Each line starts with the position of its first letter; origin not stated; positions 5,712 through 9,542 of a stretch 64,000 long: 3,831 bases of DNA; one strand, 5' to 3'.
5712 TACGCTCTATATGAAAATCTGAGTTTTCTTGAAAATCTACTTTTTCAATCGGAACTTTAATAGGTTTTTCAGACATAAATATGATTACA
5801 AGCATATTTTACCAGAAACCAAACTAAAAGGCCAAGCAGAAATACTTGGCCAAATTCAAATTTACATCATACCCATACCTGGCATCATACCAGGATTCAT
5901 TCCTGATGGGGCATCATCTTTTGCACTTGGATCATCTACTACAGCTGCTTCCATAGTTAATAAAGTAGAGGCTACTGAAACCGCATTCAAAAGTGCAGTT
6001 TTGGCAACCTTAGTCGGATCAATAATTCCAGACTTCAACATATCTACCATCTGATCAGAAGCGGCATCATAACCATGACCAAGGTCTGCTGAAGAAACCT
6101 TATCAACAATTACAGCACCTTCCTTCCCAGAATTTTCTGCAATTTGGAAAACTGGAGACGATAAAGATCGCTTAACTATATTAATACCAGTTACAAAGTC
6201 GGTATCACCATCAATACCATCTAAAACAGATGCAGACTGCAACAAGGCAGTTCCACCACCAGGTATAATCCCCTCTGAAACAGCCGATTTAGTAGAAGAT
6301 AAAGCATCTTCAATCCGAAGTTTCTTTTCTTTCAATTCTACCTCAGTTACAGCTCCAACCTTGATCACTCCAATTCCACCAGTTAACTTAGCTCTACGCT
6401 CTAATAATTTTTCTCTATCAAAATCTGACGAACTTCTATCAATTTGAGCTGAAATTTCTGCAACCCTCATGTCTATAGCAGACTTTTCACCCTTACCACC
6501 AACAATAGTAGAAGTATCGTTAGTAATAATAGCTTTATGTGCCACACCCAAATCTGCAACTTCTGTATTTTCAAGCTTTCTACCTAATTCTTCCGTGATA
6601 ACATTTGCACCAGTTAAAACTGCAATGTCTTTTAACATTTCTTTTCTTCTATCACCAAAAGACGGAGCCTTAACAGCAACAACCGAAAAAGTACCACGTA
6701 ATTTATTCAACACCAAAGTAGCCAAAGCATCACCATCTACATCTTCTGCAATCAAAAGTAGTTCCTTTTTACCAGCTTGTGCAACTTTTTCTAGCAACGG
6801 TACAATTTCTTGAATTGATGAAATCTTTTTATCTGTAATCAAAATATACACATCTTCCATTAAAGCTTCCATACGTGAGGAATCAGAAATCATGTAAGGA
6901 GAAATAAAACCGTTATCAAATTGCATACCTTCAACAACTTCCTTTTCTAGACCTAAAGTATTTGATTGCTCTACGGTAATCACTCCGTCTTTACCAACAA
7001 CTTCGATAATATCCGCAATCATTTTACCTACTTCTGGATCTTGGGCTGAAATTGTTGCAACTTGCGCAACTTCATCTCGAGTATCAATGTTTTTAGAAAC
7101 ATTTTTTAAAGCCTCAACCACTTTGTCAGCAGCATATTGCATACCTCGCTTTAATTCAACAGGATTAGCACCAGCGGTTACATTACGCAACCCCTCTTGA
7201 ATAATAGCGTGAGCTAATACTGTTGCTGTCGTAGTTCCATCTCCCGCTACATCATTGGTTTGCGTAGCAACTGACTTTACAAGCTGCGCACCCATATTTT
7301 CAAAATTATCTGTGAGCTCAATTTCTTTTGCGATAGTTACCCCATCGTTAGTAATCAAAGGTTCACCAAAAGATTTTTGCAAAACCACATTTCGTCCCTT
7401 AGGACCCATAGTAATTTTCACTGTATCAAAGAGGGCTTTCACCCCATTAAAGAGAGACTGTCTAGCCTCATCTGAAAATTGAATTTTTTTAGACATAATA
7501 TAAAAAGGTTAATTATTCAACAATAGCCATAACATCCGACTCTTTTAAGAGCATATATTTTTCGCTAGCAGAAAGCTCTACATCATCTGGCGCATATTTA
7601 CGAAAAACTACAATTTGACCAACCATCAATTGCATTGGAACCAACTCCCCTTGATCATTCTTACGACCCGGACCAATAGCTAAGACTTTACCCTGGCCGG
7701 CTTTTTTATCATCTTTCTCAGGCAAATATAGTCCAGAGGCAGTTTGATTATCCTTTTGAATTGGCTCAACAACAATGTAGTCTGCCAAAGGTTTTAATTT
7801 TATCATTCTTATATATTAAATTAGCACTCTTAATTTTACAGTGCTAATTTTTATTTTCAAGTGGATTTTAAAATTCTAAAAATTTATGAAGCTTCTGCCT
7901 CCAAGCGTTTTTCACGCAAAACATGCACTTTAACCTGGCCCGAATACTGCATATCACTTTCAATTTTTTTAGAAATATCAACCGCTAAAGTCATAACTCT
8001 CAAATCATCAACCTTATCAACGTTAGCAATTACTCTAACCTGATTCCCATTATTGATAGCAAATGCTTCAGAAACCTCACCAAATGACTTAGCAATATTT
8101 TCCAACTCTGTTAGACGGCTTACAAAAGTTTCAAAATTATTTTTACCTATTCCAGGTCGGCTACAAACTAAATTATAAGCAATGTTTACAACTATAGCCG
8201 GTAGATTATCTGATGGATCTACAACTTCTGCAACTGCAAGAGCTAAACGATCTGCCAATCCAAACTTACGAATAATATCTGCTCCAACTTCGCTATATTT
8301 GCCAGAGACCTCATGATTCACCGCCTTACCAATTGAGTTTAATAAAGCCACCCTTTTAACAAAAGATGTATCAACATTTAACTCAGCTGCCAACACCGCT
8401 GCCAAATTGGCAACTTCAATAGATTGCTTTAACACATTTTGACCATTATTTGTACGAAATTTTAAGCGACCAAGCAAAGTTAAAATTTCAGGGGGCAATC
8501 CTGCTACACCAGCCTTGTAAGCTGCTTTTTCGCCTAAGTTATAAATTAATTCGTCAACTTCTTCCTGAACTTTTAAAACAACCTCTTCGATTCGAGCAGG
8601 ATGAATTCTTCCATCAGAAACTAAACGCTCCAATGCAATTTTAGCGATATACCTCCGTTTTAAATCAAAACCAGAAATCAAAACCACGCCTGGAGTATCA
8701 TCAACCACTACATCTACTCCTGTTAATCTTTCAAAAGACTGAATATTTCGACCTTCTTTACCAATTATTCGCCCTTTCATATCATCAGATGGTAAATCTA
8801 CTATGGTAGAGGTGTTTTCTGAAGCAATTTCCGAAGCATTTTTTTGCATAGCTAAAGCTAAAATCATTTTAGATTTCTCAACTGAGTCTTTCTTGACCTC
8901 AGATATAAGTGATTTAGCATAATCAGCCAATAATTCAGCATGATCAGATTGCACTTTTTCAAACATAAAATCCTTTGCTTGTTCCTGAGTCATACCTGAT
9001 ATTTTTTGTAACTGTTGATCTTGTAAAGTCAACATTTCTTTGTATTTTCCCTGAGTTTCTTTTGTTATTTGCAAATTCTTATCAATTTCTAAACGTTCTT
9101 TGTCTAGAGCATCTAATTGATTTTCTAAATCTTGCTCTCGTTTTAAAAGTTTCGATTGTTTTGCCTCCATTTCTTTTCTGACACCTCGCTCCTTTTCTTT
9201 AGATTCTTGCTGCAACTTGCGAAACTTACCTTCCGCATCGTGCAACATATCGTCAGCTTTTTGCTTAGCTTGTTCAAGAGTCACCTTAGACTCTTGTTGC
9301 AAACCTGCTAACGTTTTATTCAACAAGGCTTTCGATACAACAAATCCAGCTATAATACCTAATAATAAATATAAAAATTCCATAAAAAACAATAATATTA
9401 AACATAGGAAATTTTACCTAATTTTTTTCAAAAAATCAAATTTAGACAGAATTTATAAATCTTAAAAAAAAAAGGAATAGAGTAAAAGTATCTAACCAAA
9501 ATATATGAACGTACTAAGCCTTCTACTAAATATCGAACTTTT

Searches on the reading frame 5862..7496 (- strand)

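Call 23: search_protein_families(library=pfam, proteins=[window:5862-7496:-], max_evalue=0.00001)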
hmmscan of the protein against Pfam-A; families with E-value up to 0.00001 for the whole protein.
window:5862-7496:- (544 aa): 1 family
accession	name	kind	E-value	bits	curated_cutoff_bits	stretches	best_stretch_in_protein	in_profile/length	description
PF00118.29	Cpn60_TCP1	-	4.9e-65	220.5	34.3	1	24-521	3-488/490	TCP-1/cpn60 chaperonin family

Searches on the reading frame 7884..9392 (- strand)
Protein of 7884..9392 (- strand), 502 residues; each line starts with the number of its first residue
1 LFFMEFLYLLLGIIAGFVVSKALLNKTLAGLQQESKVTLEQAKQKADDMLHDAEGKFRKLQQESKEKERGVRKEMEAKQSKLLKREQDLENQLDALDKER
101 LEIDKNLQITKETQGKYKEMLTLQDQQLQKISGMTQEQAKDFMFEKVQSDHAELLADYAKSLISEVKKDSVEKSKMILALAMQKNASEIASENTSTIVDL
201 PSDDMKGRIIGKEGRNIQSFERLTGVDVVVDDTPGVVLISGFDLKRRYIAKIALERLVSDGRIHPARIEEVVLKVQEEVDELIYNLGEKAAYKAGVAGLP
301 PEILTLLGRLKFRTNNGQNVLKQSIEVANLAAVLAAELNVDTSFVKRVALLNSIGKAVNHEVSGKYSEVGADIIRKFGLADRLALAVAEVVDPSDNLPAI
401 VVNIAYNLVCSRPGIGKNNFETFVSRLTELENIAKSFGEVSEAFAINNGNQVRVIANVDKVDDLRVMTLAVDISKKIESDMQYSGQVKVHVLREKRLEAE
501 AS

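Call 23: search_protein_families(library=pfam, proteins=[window:7884-9392:-], max_evalue=0.00001)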
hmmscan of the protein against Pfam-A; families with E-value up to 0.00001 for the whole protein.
window:7884-9392:- (502 aa): 2 families
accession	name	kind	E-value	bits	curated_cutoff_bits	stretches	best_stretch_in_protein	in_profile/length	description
PF12072.13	RNase_Y_N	-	1.1e-19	71.1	32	1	6-188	7-200/201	RNase Y N-terminal region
PF00013.35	KH_1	-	2e-08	34.3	21.5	1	198-254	4-64/66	KH domain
